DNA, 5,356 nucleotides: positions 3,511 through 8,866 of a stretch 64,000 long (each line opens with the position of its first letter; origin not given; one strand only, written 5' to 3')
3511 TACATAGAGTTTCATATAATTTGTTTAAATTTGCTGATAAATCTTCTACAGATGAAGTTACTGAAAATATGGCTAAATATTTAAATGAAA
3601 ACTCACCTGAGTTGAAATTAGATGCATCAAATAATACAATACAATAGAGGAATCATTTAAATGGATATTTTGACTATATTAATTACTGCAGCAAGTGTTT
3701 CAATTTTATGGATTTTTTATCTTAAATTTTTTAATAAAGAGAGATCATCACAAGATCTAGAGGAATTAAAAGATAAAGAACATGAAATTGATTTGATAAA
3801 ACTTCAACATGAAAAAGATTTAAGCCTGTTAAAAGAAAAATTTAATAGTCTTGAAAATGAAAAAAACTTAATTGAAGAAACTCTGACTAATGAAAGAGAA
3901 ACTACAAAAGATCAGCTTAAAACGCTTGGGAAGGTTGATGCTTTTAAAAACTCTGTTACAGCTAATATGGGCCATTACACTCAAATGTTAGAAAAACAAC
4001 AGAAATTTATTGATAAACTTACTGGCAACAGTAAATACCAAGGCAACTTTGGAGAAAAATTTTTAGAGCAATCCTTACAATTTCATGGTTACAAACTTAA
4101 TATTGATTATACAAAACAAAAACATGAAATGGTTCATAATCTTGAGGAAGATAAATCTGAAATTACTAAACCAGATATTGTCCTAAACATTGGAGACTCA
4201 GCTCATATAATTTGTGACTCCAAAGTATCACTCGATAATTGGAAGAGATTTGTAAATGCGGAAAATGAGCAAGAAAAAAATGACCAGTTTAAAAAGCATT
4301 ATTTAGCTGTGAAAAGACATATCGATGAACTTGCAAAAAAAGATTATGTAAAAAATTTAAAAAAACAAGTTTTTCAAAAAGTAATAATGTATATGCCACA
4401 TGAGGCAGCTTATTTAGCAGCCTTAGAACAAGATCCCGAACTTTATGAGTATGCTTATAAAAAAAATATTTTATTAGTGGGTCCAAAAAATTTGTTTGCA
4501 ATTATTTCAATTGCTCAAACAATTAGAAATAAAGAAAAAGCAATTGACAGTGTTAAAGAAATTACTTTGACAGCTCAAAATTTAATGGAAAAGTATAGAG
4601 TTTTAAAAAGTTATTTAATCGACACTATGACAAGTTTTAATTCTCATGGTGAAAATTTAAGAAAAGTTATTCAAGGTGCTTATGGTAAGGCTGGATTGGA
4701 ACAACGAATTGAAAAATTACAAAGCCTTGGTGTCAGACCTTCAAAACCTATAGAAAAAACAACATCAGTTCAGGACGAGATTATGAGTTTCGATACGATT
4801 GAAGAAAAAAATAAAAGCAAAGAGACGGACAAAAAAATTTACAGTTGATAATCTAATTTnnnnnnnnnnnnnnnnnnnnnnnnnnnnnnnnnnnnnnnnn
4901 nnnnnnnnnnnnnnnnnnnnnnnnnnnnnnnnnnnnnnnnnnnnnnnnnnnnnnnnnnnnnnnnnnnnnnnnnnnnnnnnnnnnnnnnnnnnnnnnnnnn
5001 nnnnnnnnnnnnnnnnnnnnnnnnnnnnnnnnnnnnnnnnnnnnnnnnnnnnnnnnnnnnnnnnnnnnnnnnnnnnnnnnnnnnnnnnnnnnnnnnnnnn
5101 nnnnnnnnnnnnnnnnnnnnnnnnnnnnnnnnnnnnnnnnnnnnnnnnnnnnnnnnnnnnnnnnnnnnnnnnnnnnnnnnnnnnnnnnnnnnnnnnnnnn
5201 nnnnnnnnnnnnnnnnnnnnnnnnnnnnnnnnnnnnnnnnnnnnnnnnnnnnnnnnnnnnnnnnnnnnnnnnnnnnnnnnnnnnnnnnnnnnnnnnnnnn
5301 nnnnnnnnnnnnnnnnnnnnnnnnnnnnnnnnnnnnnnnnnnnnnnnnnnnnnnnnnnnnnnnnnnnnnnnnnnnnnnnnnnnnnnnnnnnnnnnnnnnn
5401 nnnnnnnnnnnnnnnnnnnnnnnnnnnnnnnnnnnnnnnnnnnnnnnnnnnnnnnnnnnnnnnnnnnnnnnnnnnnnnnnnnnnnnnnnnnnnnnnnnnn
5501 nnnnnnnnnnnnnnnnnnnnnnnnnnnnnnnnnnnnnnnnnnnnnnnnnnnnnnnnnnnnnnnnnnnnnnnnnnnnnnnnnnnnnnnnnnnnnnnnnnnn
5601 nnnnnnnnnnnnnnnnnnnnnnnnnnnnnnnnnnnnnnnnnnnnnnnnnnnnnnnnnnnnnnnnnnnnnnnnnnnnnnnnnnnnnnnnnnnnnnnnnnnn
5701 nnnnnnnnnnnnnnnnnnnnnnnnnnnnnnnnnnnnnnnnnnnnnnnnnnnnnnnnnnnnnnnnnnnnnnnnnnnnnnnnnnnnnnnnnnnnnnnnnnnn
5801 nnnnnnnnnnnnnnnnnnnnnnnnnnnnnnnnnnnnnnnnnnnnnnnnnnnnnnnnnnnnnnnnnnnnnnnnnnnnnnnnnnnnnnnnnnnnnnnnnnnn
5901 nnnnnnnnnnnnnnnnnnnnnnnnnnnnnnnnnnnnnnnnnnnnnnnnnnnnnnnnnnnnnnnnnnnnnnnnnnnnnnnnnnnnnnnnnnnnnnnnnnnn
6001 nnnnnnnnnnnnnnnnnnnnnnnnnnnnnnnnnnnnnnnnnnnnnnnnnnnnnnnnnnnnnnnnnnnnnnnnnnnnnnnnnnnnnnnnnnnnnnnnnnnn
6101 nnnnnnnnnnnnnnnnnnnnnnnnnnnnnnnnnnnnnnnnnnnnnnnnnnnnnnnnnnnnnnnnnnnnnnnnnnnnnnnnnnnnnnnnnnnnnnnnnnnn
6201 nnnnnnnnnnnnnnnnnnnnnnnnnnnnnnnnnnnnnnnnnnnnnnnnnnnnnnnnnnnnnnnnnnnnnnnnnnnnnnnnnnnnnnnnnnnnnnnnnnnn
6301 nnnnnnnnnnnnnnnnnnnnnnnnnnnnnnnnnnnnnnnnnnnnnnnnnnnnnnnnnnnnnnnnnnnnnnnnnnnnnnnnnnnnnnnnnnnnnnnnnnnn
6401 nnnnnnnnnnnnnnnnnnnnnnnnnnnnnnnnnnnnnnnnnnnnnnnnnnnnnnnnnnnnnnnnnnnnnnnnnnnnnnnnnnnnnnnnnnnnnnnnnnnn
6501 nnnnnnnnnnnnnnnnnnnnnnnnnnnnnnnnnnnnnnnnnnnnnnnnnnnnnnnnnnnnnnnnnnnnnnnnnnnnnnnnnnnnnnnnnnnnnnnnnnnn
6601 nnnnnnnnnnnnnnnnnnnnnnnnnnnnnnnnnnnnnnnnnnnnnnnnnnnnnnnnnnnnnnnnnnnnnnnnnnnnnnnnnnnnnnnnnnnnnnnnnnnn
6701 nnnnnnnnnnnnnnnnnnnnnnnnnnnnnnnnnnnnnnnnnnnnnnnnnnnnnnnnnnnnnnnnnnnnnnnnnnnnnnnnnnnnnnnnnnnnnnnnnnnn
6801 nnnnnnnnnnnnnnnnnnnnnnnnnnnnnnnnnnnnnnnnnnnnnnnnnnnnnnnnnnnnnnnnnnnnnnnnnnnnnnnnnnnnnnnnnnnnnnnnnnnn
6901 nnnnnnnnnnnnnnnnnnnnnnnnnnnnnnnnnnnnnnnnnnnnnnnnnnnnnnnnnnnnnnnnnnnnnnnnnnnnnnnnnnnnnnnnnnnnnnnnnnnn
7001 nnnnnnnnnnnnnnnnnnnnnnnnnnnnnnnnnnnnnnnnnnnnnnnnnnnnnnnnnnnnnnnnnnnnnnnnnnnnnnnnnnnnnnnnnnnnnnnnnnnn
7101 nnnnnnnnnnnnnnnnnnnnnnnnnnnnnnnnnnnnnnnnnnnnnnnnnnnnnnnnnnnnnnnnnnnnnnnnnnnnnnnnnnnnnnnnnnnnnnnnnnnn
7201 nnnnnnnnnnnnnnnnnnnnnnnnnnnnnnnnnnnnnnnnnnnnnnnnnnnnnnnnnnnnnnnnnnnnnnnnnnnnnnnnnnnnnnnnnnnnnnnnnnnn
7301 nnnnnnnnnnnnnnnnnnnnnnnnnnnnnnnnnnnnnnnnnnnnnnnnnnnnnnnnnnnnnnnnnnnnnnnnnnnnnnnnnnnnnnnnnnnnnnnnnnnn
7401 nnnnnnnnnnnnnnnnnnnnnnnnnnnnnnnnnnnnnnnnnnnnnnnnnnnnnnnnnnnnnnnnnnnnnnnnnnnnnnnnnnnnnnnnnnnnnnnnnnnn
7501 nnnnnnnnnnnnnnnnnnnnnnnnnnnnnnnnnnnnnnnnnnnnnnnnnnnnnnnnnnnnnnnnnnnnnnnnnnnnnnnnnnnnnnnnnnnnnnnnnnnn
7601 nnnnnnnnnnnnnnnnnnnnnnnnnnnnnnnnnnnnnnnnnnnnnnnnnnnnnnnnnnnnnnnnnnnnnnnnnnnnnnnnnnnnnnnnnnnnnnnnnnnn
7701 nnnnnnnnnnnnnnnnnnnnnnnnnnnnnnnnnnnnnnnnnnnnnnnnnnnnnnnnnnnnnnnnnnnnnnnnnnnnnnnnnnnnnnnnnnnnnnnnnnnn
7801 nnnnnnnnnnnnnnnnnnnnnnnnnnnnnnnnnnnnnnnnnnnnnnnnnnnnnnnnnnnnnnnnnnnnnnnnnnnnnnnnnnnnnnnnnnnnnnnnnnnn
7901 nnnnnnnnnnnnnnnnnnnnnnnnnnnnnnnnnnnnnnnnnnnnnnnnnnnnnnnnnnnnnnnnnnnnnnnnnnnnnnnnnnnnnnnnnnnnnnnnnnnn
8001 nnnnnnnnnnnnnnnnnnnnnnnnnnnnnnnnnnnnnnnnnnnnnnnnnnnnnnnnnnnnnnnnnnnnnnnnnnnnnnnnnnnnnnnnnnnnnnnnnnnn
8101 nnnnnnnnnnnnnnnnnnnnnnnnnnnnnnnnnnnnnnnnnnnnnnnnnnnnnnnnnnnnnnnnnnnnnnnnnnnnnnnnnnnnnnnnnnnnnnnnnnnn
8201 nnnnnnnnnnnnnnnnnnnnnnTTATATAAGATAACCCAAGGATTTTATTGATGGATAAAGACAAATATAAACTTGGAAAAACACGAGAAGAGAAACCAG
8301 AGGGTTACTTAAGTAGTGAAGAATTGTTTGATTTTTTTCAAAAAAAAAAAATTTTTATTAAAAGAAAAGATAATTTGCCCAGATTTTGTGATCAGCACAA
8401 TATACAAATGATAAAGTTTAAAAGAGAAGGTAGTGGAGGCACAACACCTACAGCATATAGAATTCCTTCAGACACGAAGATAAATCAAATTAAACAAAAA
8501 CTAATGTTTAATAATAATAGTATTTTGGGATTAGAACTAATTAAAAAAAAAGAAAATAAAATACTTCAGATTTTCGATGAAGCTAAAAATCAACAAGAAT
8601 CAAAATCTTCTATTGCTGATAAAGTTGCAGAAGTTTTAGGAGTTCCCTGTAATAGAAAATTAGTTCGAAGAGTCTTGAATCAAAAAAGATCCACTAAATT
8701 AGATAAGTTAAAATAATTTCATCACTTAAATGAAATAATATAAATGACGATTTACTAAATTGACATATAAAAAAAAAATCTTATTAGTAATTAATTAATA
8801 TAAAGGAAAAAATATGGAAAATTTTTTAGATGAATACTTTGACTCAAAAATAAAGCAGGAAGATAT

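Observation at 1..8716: Four different nucleases plus a helicase wired to a phage-style repressor switch: candidate undescribed DNA-processing or defence module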

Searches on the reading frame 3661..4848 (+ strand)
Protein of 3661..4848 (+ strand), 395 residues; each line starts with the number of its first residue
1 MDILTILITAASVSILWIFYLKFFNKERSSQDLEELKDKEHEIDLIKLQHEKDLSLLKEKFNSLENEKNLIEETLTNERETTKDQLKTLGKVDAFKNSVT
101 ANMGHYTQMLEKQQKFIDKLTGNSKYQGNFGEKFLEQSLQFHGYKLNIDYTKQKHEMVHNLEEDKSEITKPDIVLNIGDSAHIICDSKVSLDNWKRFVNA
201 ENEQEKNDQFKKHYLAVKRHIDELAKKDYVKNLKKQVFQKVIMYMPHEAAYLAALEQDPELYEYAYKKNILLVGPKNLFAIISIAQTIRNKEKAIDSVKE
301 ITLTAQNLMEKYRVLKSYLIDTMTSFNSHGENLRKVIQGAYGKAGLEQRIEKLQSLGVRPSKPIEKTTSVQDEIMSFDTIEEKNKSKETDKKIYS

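Call 3: search_protein_families(library=pfam, proteins=[window:3661-4848:+], max_evalue=0.01)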
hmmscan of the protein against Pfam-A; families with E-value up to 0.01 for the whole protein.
window:3661-4848:+ (395 aa): 1 family
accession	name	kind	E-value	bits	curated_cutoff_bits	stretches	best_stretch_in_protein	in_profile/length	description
PF02646.22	RmuC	-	1.7e-49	168.9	26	1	69-362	8-290/291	RmuC family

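Call 4: search_protein_families(library=padloc, proteins=[window:3661-4848:+], max_evalue=0.01)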
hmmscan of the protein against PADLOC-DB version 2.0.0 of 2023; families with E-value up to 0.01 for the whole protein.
window:3661-4848:+ (395 aa): 1 family
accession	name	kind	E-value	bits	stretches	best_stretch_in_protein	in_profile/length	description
PDLC03812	RTasRmuC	-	1.9e-41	140.1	1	94-365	162-428/439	DRT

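Call 6: search_protein_families(library=ncbifam, proteins=[window:3661-4848:+], max_evalue=0.01)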
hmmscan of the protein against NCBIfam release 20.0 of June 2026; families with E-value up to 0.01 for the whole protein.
window:3661-4848:+ (395 aa): 1 family
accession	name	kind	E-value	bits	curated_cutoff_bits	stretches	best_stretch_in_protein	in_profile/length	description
NF007686.0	PRK10361.1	equivalog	3.2e-29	101.9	810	1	107-386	182-461/475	DNA recombination protein RmuC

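Call 7: search_protein_families(library=phrogs, proteins=[window:3661-4848:+], max_evalue=0.01)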
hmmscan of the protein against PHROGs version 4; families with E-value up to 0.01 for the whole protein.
window:3661-4848:+ (395 aa): 0 families

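Call 11: find_related_loci(query=window:3661-4848:+, collection=genome_contigs, flank=10000)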
Query window:3661-4848:+ (395 aa) in genome_contigs; peptide patterns used: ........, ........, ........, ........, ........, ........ (x = any residue, [..] = any of these).
40 stretches matched a pattern; 11 encode a relative of the query (tblastn E <= 1e-3); 11 distinct loci.
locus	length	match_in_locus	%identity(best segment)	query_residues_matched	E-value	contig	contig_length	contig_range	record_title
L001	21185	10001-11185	100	1-395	0e+0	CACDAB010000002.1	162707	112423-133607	uncultured Pelagibacteraceae bacterium isolate AG-903-F09 genome assembly, contig: AG-903-F09_NODE_2, whole genome shotg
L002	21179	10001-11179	78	1-395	0e+0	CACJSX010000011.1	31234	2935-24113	uncultured Pelagibacteraceae bacterium isolate AG-447-P18 genome assembly, contig: AG-447-P18_NODE_11, whole genome shot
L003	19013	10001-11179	78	1-395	0e+0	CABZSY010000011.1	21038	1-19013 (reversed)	MAG: uncultured Pelagibacteraceae bacterium isolate AG-337-P03 genome assembly, contig: AG-337-P03_NODE_11, whole genome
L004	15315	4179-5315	73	1-377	0e+0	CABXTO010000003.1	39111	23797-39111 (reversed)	MAG: uncultured Pelagibacteraceae bacterium isolate AG-325-D07 genome assembly, contig: AG-325-D07_NODE_3, whole genome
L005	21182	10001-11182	63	1-390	3e-164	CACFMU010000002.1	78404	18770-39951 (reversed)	uncultured Pelagibacteraceae bacterium isolate AG-414-C04 genome assembly, contig: AG-414-C04_AG-414-C04_NODE_2, whole g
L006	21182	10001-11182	63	1-390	9e-164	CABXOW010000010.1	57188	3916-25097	MAG: uncultured Pelagibacteraceae bacterium isolate AG-319-M14 genome assembly, contig: AG-319-M14_NODE_10, whole genome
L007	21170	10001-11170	58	1-382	1e-145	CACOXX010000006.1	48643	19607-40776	MAG: uncultured Pelagibacteraceae bacterium isolate AH-326-E21 genome assembly, contig: AH-326-E21_NODE_6, whole genome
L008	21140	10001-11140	58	14-385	6e-144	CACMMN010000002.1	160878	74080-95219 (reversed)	MAG: uncultured Pelagibacteraceae bacterium isolate AG-891-M18 genome assembly, contig: AG-891-M18_NODE_2, whole genome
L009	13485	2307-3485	59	1-385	1e-143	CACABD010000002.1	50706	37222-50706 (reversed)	uncultured Pelagibacteraceae bacterium isolate AG-343-E19 genome assembly, contig: AG-343-E19_NODE_2, whole genome shotg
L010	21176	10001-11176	61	1-388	1e-154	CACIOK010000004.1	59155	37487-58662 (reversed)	uncultured Pelagibacteraceae bacterium isolate AG-439-A02 genome assembly, contig: AG-439-A02_NODE_4, whole genome shotg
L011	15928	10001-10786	32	120-379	1e-34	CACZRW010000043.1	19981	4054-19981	MAG: uncultured proteobacterium isolate RUG12900 genome assembly, contig: RUG12900_asm_43, whole genome shotgun sequence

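Call 15: search_protein_families(library=pfam, proteins=[L001:5312-5815:+, L001:5817-6524:+], max_evalue=1)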
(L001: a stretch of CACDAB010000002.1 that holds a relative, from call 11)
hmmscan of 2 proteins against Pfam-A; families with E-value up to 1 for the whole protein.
L001:5312-5815:+ (167 aa): 1 family
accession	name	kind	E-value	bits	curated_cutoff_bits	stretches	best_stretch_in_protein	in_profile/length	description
PF01191.24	RNA_pol_Rpb5_C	-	0.0031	17.7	23.5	1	74-113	9-48/73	RNA polymerase Rpb5, C-terminal domain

L001:5817-6524:+ (235 aa): 1 family
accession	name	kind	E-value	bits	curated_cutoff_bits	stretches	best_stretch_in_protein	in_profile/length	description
PF12705.13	PDDEXK_1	-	1.5e-07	32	22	1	119-223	112-219/247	PD-(D/E)XK nuclease superfamily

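Call 16: search_protein_families(library=phrogs, proteins=[L001:5312-5815:+, L001:5817-6524:+], max_evalue=0.1)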
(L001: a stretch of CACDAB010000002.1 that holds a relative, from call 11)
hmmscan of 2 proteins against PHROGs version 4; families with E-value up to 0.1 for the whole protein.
L001:5312-5815:+ (167 aa): 1 family
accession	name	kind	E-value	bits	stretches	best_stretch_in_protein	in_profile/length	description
phrog_9129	-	unknown function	0.00099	20.2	1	8-63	61-116/184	-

L001:5817-6524:+ (235 aa): 6 families
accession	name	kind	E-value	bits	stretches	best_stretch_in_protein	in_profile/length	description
phrog_298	-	DNA, RNA and nucleotide metabolism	2.4e-41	143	1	8-229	40-258/293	exonuclease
phrog_69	-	DNA, RNA and nucleotide metabolism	3.9e-09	37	1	67-232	117-302/501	exonuclease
phrog_3953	-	DNA, RNA and nucleotide metabolism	3.4e-08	34.4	1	60-213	30-159/186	exonuclease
phrog_466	-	DNA, RNA and nucleotide metabolism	4.8e-08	33.7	1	42-189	186-325/446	exonuclease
phrog_2139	-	DNA, RNA and nucleotide metabolism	3.5e-07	30.6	1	4-188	3-183/330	exonuclease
phrog_1218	-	DNA, RNA and nucleotide metabolism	0.00088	19.6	1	131-187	137-193/364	exonuclease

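Call 36: search_dna_similar(query=L001:5817-6524:+, collection=phages, mode=protein, max_rows=12)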
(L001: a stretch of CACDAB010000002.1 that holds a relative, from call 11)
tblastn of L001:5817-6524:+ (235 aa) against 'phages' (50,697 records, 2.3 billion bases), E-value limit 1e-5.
Records with a match: 767; places in all: 767; records where one place covers at least 80% of the query: 155.
Best place of each record, by identity: <60% 767.
By first word of the organism name: Synechococcus 374; Vibrio 67; Cyanophage 58; Klebsiella 54; Escherichia 31; Prochlorococcus 22; Rhizobium 22; Dickeya 19; Salmonella 17; Pseudomonas 14; and 22 more.
By host as written in the record: - 262; Synechococcus 107; Synechococcus sp. 38; Synechococcus sp. WH7803 28; Klebsiella pneumoniae 24; Synechococcus sp. MW02 18; Synechococcus sp. WH8102 18; Synechococcus sp. WH 7803 15; and 126 more.
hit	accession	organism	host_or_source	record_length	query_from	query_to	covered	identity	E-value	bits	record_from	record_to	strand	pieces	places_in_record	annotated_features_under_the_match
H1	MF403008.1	Agrobacterium phage Atu_ph07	Agrobacterium tumefaciens C58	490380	4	229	96%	40.5%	1e-30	124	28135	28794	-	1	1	hypothetical protein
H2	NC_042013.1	Agrobacterium phage Atu_ph07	Agrobacterium tumefaciens C58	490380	4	229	96%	40.5%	1e-30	124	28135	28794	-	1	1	exonuclease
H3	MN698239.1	Pelagibacter phage HTVC023P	Candidatus Pelagibacter sp. HTCC1062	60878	4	232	97%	38.4%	5e-33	131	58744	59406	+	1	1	hypothetical protein | superfamily II DNA/RNA helicase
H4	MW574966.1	phage 023Pt_psg01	unknown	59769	4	230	97%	38.7%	2e-36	141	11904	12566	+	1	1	putative exonuclease | hypothetical protein (x2)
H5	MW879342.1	Erwinia phage pEa_SNUABM_19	Erwinia amylovora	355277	5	229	96%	37.3%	7e-23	102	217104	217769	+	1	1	hypothetical protein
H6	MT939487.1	Erwinia phage pEa_SNUABM_47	Erwinia amylovora SNUABM_01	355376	5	229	96%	37.3%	7e-23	102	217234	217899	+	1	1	putative restriction endonuclease type II like protein | hypothetical protein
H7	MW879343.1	Erwinia phage pEa_SNUABM_44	Erwinia amylovora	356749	5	229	96%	37.3%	7e-23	102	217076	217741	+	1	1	hypothetical protein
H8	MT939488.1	Erwinia phage pEa_SNUABM_50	Erwinia amylovora SNUABM_01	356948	5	229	96%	37.3%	7e-23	102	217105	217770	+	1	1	putative restriction endonuclease type II like protein | hypothetical protein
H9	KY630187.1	Serratia phage BF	Serratia marcescens UCC2017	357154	5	229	96%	37.3%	7e-23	102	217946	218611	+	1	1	exonuclease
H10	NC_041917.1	Serratia phage BF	Serratia marcescens UCC2017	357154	5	229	96%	37.3%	7e-23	102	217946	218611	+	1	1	exonuclease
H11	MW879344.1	Erwinia phage pEa_SNUABM_49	Erwinia amylovora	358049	5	229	96%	37.3%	7e-23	102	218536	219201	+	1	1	hypothetical protein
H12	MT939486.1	Erwinia phage pEa_SNUABM_12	Erwinia amylovora SNUABM_01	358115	5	229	96%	37.3%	7e-23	102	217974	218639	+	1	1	putative restriction endonuclease type II like protein | hypothetical protein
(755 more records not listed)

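Call 76: search_protein_families(library=pfam, proteins=[L001:5312-5815:+], max_evalue=10)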
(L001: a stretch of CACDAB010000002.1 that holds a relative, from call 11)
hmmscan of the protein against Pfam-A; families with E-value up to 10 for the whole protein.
L001:5312-5815:+ (167 aa): 1 family
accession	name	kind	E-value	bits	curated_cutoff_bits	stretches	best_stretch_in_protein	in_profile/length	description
PF01191.24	RNA_pol_Rpb5_C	-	0.0031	17.7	23.5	2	74-113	9-48/73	RNA polymerase Rpb5, C-terminal domain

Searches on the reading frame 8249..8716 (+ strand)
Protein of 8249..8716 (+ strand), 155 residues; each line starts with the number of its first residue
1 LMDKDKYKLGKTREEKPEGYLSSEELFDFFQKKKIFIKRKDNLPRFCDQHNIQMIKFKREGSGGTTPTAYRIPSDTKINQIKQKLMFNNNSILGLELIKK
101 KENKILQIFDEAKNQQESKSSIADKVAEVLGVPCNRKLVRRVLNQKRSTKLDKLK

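Call 3: search_protein_families(library=pfam, proteins=[window:8249-8716:+], max_evalue=0.01)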
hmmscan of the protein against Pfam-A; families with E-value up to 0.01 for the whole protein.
window:8249-8716:+ (155 aa): 0 families

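Call 4: search_protein_families(library=padloc, proteins=[window:8249-8716:+], max_evalue=0.01)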
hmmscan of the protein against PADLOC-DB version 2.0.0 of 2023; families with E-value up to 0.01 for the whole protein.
window:8249-8716:+ (155 aa): 0 families

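Call 6: search_protein_families(library=ncbifam, proteins=[window:8249-8716:+], max_evalue=0.01)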
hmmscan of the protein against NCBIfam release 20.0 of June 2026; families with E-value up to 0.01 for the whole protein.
window:8249-8716:+ (155 aa): 0 families

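Call 7: search_protein_families(library=phrogs, proteins=[window:8249-8716:+], max_evalue=0.01)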
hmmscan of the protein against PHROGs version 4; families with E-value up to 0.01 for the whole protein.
window:8249-8716:+ (155 aa): 2 families
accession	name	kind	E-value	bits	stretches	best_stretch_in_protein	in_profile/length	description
phrog_26322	-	unknown function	0.003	18.8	0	51-83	27-59/84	-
phrog_2567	-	unknown function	0.0045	18.3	1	98-132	49-83/87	-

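Call 76: search_protein_families(library=pfam, proteins=[window:8249-8716:+], max_evalue=10)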
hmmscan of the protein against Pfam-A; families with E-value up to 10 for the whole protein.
window:8249-8716:+ (155 aa): 2 families
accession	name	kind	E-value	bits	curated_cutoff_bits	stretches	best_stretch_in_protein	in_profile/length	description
PF13989.11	YejG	-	0.012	16.6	27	1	67-134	10-79/106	YejG-like protein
PF01652.23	IF4E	-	0.015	15.5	28.7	1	79-137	97-155/158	Eukaryotic initiation factor 4E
